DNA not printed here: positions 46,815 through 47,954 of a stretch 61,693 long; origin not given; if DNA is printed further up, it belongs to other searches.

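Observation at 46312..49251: Methanofuran-type furan module (MfnE-like kinase, MfnF-like barrel, MfnB) in a diderm bacterium without visible C1 context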

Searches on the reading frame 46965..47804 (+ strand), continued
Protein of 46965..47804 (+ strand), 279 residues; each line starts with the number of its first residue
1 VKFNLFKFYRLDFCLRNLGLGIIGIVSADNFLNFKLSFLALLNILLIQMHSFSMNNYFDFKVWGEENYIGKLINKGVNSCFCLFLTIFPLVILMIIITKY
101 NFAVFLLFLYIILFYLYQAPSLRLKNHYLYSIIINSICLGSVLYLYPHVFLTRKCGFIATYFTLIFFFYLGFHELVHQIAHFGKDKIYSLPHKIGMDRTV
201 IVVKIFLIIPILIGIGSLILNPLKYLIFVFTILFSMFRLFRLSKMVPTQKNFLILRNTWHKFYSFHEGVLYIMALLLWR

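Call 45: search_protein_families(library=pfam, proteins=[L009:322-1635:+, L012:4865-6109:-, L019:11567-13096:+, L011:4980-8546:-, L011:3268-4983:-, L013:9133-11898:-, L013:11917-13623:-, L022:2738-4441:-, L024:711-2075:-, L020:2844-4520:-], max_evalue=0.01)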
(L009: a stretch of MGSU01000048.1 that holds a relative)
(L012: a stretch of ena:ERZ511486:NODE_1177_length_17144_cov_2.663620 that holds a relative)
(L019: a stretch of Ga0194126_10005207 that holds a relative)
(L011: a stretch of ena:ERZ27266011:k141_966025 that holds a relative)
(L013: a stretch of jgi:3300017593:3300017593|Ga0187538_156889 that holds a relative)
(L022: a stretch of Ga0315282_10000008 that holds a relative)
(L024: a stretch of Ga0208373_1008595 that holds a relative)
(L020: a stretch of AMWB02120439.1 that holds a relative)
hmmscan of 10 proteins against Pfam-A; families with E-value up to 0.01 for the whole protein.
L009:322-1635:+ (437 aa): 1 family
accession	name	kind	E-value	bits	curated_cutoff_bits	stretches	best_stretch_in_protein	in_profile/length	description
PF00501.34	AMP-binding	-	0.00014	21.3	29.9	1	92-258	166-331/384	AMP-binding enzyme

L012:4865-6109:- (414 aa): 1 family
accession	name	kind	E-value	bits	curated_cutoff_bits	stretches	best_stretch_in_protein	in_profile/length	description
PF00501.34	AMP-binding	-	0.00087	18.6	29.9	1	167-279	246-372/384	AMP-binding enzyme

L019:11567-13096:+ (509 aa): 3 families
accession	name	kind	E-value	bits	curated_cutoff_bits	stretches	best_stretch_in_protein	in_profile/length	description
PF04055.27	Radical_SAM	-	1.3e-23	84.4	29.5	1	215-387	3-166/166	Radical SAM superfamily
PF02310.24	B12-binding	-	2.9e-17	63.1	32.1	1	18-124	15-120/121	B12 binding domain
PF19864.5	Radical_SAM_N2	-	4.4e-08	33.2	29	1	88-133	85-130/151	Radical SAM proteins, N-terminal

L011:4980-8546:- (1188 aa): 0 families

L011:3268-4983:- (571 aa): 0 families

L013:9133-11898:- (921 aa): 2 families
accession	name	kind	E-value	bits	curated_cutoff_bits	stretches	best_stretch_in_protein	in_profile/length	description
PF25788.1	Ig_Rha78A_N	-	0.0032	18.2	27.4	1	855-917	36-102/105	Rha78A-like, N-terminal immunoglobulin domain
PF16656.11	Pur_ac_phosph_N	-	0.0056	17.6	30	1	870-916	55-93/93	Purple acid Phosphatase, N-terminal domain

L013:11917-13623:- (568 aa): 1 family
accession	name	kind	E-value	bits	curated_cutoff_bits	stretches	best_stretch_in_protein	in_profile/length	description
PF13231.12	PMT_2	-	0.0088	16.7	26.1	1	140-291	2-149/160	Dolichyl-phosphate-mannose-protein mannosyltransferase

L022:2738-4441:- (567 aa): 1 family
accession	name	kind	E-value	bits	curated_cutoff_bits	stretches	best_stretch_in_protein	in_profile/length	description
PF13231.12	PMT_2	-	1.1e-05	26.1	26.1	1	135-271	21-160/160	Dolichyl-phosphate-mannose-protein mannosyltransferase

L024:711-2075:- (454 aa): 1 family
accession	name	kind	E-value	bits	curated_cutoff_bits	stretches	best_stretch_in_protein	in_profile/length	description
PF00977.27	His_biosynth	-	7.1e-23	81.7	23.6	1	4-223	1-222/228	Histidine biosynthesis protein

L020:2844-4520:- (558 aa): 1 family
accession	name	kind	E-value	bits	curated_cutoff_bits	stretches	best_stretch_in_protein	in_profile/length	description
PF13231.12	PMT_2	-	0.00012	22.7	26.1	1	81-227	12-158/160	Dolichyl-phosphate-mannose-protein mannosyltransferase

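Call 46: search_protein_representatives(alignment_id=A1)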
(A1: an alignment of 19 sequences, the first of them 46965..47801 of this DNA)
Query: 19 sequences, 278 profile positions. Proteins with E-value up to 0.001 (for the whole library): 336; up to 1e-10: 99; up to 1e-30: 41. The best 150 are listed.
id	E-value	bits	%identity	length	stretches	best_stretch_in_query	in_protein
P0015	4.9e-117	406.9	-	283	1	1-276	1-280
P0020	1.4e-111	389.0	-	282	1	1-276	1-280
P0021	2.9e-106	371.5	-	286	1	1-277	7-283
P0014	9.1e-106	369.9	-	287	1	1-274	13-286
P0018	5.6e-98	344.4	-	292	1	2-277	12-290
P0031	2.2e-87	309.6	-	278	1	2-276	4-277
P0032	5.7e-75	268.9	-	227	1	52-277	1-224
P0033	1.9e-74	267.2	-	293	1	3-274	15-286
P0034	1.7e-73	264.1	-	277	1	1-275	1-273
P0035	3.3e-71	256.5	-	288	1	2-275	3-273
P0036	6.0e-67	242.6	-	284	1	1-276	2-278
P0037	2.0e-65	237.6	-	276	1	4-274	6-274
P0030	3.3e-65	236.8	-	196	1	1-184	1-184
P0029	4.3e-63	229.9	-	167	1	2-166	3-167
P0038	2.9e-62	227.2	-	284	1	1-275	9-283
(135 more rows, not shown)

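Call 55: search_protein_families(library=pfam, proteins=[L022:10891-11655:-, L022:337-1470:+, L022:1472-2758:+, L022:13851-14336:-, L022:4475-5500:-], max_evalue=0.001)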
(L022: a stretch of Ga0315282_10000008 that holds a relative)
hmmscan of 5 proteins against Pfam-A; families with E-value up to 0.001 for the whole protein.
L022:10891-11655:- (254 aa): 0 families

L022:337-1470:+ (377 aa): 4 families
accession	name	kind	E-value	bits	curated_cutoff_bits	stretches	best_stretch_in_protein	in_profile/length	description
PF13439.12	Glyco_transf_4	-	3.4e-17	63.4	28.5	1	17-190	3-168/170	Glycosyltransferase Family 4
PF13692.12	Glyco_trans_1_4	-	2e-15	57.7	27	1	213-320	2-115/142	Glycosyl transferases group 1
PF00534.26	Glycos_transf_1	-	1.1e-05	25.4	26.4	1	264-353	73-164/172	Glycosyl transferases group 1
PF13579.12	Glyco_trans_4_4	-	1.8e-05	25.6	29.7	1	17-187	2-158/158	Glycosyl transferase 4-like domain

L022:1472-2758:+ (428 aa): 2 families
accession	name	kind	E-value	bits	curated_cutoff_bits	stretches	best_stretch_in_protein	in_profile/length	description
PF13229.12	Beta_helix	-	1.7e-18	67.2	25.9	2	212-345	11-145/158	Right handed beta helix region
PF05048.19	NosD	-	4.5e-06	26.7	23.6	1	255-383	69-182/212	Periplasmic copper-binding protein (NosD)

L022:13851-14336:- (161 aa): 5 families
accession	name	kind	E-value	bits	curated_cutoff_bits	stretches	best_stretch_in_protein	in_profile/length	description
PF13419.12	HAD_2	-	5.6e-19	69.4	23.8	1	31-122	87-178/178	Haloacid dehalogenase-like hydrolase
PF00702.32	Hydrolase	-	2.3e-16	61.2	26.4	1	32-116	107-191/191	haloacid dehalogenase-like hydrolase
PF13242.12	Hydrolase_like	-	2.2e-11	43.9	22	1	78-124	4-50/75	HAD-hyrolase-like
PF09419.16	PGP_phosphatase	-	5.5e-09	36.3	20.4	1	3-125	38-166/168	Mitochondrial PGP phosphatase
PF05761.20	5_nucleotid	-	3e-07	30.2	28.5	0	91-127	296-333/460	5' nucleotidase family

L022:4475-5500:- (341 aa): 3 families
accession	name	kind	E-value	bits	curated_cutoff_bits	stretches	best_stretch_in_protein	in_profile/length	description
PF04055.27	Radical_SAM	-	7.5e-21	75.4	29.5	1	38-185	3-159/166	Radical SAM superfamily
PF13186.11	SPASM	-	1.2e-09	38.7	21.5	1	258-315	1-66/67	Iron-sulfur cluster-binding domain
PF13353.11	Fer4_12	-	3.8e-05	24.4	22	1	41-137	14-115/137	4Fe-4S single cluster domain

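Call 71: search_protein_families(library=pfam, alignment_id=A2, max_evalue=0.0001)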
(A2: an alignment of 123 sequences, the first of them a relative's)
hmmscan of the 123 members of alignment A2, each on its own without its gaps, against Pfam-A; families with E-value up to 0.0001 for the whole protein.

A. member 1, L001:2-442:+ (146 aa): 1 family
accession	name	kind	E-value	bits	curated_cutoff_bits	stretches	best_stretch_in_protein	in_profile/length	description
PF04055.27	Radical_SAM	-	4e-11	43.8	29.5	1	1-59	108-166/166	Radical SAM superfamily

B. families by the number of members that match (of 123 scanned): 132 families (the first 25 are shown)
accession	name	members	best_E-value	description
PF04055.27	Radical_SAM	13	1.8e-26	Radical SAM superfamily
PF13537.11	GATase_7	7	1.8e-26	Glutamine amidotransferase domain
PF13522.11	GATase_6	7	4.1e-20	Glutamine amidotransferase domain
PF00733.27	Asn_synthase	6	4.5e-39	Asparagine synthase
PF00005.33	ABC_tran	4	1.9e-34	ABC transporter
PF00535.33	Glycos_transf_2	4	1.6e-25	Glycosyl transferase family 2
PF13304.12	AAA_21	4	1.6e-12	AAA domain, putative AbiEii toxin, Type IV TA system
PF02653.21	BPD_transp_2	3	3.1e-44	Branched-chain amino acid transport system / permease component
PF01935.23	DUF87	3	4.2e-28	Helicase HerA, central domain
PF02310.24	B12-binding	3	3.1e-19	B12 binding domain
PF13649.12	Methyltransf_25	3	9.1e-18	Methyltransferase domain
PF13489.12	Methyltransf_23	3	1.2e-17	Methyltransferase domain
PF08241.18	Methyltransf_11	3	2.2e-17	Methyltransferase domain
PF01943.22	Polysacc_synt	3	2.5e-17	Polysaccharide biosynthesis protein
PF00702.32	Hydrolase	3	2.3e-16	haloacid dehalogenase-like hydrolase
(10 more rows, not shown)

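Call 79: search_dna_similar(query=window:46965-47801:+, collection=plasmids, mode=protein, max_evalue=0.001, max_rows=10)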
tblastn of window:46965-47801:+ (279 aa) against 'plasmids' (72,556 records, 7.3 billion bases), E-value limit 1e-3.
No match.
